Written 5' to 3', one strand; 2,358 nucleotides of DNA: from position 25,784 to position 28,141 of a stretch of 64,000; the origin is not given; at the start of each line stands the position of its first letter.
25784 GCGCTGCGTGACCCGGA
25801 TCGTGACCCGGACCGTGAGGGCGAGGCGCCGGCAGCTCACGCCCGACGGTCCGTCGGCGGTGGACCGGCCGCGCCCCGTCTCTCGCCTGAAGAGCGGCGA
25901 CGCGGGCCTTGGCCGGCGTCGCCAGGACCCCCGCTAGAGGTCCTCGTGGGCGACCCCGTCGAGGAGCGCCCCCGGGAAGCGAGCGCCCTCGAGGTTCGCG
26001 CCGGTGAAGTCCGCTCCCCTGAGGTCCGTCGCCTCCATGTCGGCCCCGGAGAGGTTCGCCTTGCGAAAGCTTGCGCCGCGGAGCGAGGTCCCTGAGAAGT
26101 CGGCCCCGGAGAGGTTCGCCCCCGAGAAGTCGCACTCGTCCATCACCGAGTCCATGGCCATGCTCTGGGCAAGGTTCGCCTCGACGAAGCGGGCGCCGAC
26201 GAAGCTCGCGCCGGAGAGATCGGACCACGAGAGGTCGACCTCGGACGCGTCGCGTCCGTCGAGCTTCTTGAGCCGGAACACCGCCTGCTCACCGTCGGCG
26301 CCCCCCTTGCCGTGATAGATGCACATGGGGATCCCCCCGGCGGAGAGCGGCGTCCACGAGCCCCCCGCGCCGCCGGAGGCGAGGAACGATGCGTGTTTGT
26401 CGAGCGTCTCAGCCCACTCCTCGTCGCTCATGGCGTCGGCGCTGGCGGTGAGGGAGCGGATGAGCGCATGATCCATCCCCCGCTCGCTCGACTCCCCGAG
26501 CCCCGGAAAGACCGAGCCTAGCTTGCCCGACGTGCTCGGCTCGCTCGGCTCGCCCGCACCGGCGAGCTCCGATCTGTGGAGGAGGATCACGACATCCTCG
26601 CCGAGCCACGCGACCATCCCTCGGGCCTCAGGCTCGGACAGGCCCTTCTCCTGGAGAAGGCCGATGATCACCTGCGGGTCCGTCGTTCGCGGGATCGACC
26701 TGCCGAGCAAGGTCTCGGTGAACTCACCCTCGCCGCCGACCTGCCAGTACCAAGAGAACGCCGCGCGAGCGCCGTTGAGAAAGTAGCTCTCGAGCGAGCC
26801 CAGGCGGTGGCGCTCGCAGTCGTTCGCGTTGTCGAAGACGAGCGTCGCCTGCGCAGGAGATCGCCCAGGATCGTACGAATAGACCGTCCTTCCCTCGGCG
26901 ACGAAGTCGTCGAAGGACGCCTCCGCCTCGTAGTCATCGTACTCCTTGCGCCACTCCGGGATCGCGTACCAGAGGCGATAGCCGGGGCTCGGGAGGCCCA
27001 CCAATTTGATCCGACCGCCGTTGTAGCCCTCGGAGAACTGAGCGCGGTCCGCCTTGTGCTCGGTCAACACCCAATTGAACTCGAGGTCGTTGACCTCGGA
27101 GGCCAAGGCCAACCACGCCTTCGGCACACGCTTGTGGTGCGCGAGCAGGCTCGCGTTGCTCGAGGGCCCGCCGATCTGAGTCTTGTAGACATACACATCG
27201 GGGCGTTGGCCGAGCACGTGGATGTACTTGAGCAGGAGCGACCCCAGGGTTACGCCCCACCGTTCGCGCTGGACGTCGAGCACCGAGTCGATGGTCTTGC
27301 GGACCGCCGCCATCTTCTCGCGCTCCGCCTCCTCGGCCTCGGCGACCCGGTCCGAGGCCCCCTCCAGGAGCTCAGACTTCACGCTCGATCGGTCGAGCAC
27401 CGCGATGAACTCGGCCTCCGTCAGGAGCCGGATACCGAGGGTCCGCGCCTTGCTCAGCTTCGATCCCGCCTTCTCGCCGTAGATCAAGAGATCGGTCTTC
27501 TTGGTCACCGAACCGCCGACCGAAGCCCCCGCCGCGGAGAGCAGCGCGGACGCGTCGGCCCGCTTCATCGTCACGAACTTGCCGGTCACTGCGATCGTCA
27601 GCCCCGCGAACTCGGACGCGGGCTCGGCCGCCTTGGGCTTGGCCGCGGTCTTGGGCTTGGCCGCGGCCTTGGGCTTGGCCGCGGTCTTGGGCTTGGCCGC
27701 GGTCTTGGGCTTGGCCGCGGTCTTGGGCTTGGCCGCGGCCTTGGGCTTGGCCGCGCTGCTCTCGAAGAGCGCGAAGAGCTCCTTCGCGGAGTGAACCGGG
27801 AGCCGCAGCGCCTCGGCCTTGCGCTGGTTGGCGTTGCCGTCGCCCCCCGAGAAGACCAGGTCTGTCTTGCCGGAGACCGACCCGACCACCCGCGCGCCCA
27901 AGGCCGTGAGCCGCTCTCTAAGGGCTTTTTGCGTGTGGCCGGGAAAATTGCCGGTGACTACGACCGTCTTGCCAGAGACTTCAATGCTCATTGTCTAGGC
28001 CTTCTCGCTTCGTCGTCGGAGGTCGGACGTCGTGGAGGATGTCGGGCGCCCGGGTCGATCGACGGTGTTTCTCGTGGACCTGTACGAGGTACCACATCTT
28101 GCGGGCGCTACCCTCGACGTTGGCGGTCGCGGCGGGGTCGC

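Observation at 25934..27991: Unusual domain architecture: BRCT-(AKPK)7-BRCT-unknown-pentapeptide repeat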

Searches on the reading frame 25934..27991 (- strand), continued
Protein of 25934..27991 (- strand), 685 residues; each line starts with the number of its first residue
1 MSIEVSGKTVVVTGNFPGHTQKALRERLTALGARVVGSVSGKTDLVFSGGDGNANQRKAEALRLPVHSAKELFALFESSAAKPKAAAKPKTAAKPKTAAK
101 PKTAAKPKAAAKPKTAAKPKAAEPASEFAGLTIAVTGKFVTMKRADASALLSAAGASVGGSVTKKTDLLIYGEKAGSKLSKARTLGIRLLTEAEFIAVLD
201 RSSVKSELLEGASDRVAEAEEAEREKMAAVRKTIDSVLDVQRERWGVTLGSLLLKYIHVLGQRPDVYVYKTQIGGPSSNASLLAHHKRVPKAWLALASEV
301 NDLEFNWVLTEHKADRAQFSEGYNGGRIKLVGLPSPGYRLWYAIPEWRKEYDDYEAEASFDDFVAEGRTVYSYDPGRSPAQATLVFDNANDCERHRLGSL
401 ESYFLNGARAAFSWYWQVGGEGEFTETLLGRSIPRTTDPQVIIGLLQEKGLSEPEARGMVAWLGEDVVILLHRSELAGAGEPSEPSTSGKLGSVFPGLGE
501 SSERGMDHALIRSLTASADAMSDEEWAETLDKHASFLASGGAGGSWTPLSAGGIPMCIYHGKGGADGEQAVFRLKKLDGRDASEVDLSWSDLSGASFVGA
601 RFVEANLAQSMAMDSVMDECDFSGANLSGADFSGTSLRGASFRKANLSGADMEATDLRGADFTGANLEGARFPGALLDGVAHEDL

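Call 23: find_encoding_contigs(protein=P0003, flank=8000, max_places=2)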
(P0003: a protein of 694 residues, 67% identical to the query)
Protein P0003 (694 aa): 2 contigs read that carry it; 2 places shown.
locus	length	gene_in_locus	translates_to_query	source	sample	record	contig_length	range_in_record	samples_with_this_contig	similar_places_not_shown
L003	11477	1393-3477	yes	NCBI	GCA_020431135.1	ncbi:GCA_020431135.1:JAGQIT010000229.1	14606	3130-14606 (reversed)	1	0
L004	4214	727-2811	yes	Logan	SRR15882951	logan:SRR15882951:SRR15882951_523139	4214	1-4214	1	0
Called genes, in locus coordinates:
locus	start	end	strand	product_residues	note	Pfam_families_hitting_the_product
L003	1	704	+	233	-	PF00106:adh_short, PF08659:KR (weak), PF13561:adh_short_C2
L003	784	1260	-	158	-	-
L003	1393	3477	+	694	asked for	PF00533:BRCT (weak), PF12738:PTCB-BRCT (faint), PF00533:BRCT, PF00805:Pentapeptide, PF13576:Pentapeptide_3 (weak), PF13599:Pentapeptide_4 (weak), PF13576:Pentapeptide_3 (weak), PF00805:Pentapeptide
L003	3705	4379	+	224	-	PF02798:GST_N, PF13417:GST_N_3, PF13409:GST_N_2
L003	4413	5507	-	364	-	-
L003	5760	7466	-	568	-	-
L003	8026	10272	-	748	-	PF13621:Cupin_8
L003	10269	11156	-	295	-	PF01758:SBF, PF13593:SBF_like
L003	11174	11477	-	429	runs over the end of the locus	PF13621:Cupin_8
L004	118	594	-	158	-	-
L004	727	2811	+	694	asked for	PF00533:BRCT (weak), PF12738:PTCB-BRCT (faint), PF00533:BRCT, PF00805:Pentapeptide, PF13576:Pentapeptide_3 (weak), PF13599:Pentapeptide_4 (weak), PF13576:Pentapeptide_3 (weak), PF00805:Pentapeptide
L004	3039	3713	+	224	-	PF02798:GST_N, PF13417:GST_N_3, PF13409:GST_N_2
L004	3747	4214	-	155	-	?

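Call 39: find_encoding_contigs(protein=P0001, flank=8000, max_places=1)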
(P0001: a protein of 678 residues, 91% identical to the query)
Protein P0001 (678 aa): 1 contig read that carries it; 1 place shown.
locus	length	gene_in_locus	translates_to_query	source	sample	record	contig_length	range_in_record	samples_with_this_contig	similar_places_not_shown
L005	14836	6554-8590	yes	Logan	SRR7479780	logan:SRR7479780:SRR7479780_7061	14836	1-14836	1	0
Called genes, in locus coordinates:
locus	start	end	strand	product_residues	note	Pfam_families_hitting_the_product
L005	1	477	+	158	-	?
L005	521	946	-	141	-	-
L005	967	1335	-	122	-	-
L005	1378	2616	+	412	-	PF00266:Aminotran_5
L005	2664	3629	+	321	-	PF00005:ABC_tran, PF13304:AAA_21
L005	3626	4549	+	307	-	-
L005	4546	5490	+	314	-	PF00005:ABC_tran, PF13304:AAA_21 (faint)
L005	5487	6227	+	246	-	-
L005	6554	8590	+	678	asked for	PF00533:BRCT (weak), PF12738:PTCB-BRCT (faint), PF00533:BRCT, PF13576:Pentapeptide_3 (weak), PF13599:Pentapeptide_4, PF00805:Pentapeptide, PF13576:Pentapeptide_3 (weak)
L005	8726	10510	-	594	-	PF10101:DUF2339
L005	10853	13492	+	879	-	PF17900:Peptidase_M1_N, PF01433:Peptidase_M1, PF11940:DUF3458, PF17432:DUF3458_C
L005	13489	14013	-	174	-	-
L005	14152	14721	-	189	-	PF13489:Methyltransf_23, PF00891:Methyltransf_2 (faint), PF01209:Ubie_methyltran, PF13847:Methyltransf_31, PF08241:Methyltransf_11, PF08242:Methyltransf_12, PF13649:Methyltransf_25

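Call 40: find_encoding_contigs(protein=P0011, flank=8000, max_places=1)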
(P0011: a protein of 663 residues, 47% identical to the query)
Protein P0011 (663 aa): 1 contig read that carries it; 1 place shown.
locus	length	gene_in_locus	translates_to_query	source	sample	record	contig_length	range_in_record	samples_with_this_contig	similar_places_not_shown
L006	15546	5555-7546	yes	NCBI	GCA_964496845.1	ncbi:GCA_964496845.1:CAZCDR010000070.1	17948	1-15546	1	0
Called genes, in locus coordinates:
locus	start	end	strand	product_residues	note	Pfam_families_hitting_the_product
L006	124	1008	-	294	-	-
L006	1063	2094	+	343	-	-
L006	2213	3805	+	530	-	PF01565:FAD_binding_4, PF02913:FAD-oxidase_C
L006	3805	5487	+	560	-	PF01266:DAO, PF12831:FAD_oxidored (weak), PF13450:NAD_binding_8 (weak), PF16901:DAO_C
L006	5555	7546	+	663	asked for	PF00533:BRCT (weak), PF13576:Pentapeptide_3, PF00805:Pentapeptide, PF13599:Pentapeptide_4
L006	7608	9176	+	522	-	PF00370:FGGY_N, PF02782:FGGY_C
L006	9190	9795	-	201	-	-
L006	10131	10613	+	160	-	PF10604:Polyketide_cyc2, PF03364:Polyketide_cyc, PF08327:AHSA1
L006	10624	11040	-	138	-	PF00903:Glyoxalase, PF13669:Glyoxalase_4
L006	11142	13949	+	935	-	PF00069:Pkinase, PF07714:PK_Tyr_Ser-Thr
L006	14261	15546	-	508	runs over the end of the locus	PF00072:Response_reg, PF00211:Guanylate_cyc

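Call 41: find_encoding_contigs(protein=P0022, flank=8000, max_places=1)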
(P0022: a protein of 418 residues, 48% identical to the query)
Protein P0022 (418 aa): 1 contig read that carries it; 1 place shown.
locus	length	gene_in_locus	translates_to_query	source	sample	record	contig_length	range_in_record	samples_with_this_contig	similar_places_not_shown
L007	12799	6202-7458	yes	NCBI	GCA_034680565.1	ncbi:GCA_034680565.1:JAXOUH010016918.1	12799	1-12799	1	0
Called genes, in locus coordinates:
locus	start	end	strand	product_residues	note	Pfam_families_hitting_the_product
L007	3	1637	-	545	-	?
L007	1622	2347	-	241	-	-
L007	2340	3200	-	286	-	PF05114:MbnB_TglH_ChrH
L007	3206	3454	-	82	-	-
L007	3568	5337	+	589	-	PF13522:GATase_6, PF13537:GATase_7, PF00733:Asn_synthase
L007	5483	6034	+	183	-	PF00578:AhpC-TSA, PF08534:Redoxin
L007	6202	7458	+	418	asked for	PF07382:HC2 (weak), PF00533:BRCT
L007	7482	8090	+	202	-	-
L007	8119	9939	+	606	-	-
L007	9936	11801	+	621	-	-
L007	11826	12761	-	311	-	-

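Call 52: search_protein_families(library=pfam, proteins=[P0030], max_evalue=0.01)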
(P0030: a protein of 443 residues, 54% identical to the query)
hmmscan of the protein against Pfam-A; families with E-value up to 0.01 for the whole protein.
P0030 (443 aa): 4 families
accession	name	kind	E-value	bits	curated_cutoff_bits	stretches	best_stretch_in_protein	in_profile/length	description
PF05406.20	WGR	-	7.3e-15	55.3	22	1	3-70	2-76/79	WGR domain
PF00533.33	BRCT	-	2.9e-10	40.7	21.3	1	91-160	5-76/78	BRCA1 C Terminus (BRCT) domain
PF09346.15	SMI1_KNR4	-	1.3e-05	26.3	25.4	1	258-331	1-81/125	SMI1 / KNR4 family (SUKH-1)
PF24243.1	Phage_tail_C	-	0.0033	17.2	23.7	1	149-164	2-17/26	Phage tail tip domain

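Call 61: predict_structure(alignment_id=A1)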
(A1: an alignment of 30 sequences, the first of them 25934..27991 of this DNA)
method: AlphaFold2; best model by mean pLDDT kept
length: 685 residues; sequences in the alignment: 30
mean_pLDDT: 85.7   pTM: 0.52
mean pLDDT of the five models: 85.7, 85.3, 84.7, 84.2, 83.6
residues with pLDDT >= 90: 399; 70-90: 208; 50-70: 28; < 50: 50
segments of 3 or more residues with pLDDT < 50: 81-122, 480-487
pLDDT, mean of each block of 10 residues (from residue 1): 88 93 95 94 94 86 95 88 37 34 35 38 67 89 88 88 88 77 77 85 77 82 90 97 96 96 96 87 95 96 95 91 92 91 89 92 83 95 89 86 95 84 84 93 96 97 97 77 44 81 73 82 96 95 84 75 86 92 97 94 98 95 98 94 97 94 95 90 76
secondary structure, 60 per line:
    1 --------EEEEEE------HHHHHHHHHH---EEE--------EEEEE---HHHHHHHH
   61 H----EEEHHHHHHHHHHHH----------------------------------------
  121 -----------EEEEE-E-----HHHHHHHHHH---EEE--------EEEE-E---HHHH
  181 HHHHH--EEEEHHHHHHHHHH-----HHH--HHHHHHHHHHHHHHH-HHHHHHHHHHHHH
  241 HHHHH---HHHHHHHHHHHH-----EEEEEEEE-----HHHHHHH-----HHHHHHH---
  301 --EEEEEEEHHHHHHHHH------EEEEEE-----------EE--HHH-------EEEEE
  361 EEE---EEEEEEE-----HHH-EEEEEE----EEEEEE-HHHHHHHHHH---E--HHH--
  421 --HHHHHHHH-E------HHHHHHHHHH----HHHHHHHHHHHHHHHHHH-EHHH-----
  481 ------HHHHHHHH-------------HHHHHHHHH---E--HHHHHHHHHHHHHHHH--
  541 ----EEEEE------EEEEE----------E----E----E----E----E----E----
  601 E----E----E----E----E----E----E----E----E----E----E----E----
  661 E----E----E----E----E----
elements in order (helices of 4 or more, strands of 3 or more residues): E9-14 H21-30 E34-36 E45-49 H53-61 E66-68 H69-80 E132-136 H144-153 E157-159 E168-171 H177-185 E188-191 H192-201 H212-226 H228-245 H249-260 E266-273 H279-285 H291-297 E303-309 H310-318 E325-330 E356-363 E367-373 E383-388 E393-398 H400-409 H423-430 H439-448 H453-470 H487-494 H508-516 H523-538 E545-549 E556-560

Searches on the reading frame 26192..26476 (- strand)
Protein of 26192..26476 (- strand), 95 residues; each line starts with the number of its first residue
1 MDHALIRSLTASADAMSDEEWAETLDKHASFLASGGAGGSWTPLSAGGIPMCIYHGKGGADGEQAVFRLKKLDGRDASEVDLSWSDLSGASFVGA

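Call 83: find_homologous_proteins(query=window:26192-26476:-, max_evalue=0.001)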
Query window:26192-26476:-: 10 candidates shared short words with the query, none scored E <= 0.001.

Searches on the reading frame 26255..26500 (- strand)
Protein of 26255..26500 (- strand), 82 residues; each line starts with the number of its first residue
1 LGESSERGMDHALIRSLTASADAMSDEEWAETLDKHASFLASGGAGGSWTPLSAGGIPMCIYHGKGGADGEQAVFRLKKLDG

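Call 71: search_protein_families(library=ncbifam, proteins=[window:26255-26500:-], max_evalue=1)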
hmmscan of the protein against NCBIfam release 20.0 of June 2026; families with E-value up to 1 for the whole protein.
window:26255-26500:- (82 aa): 0 families
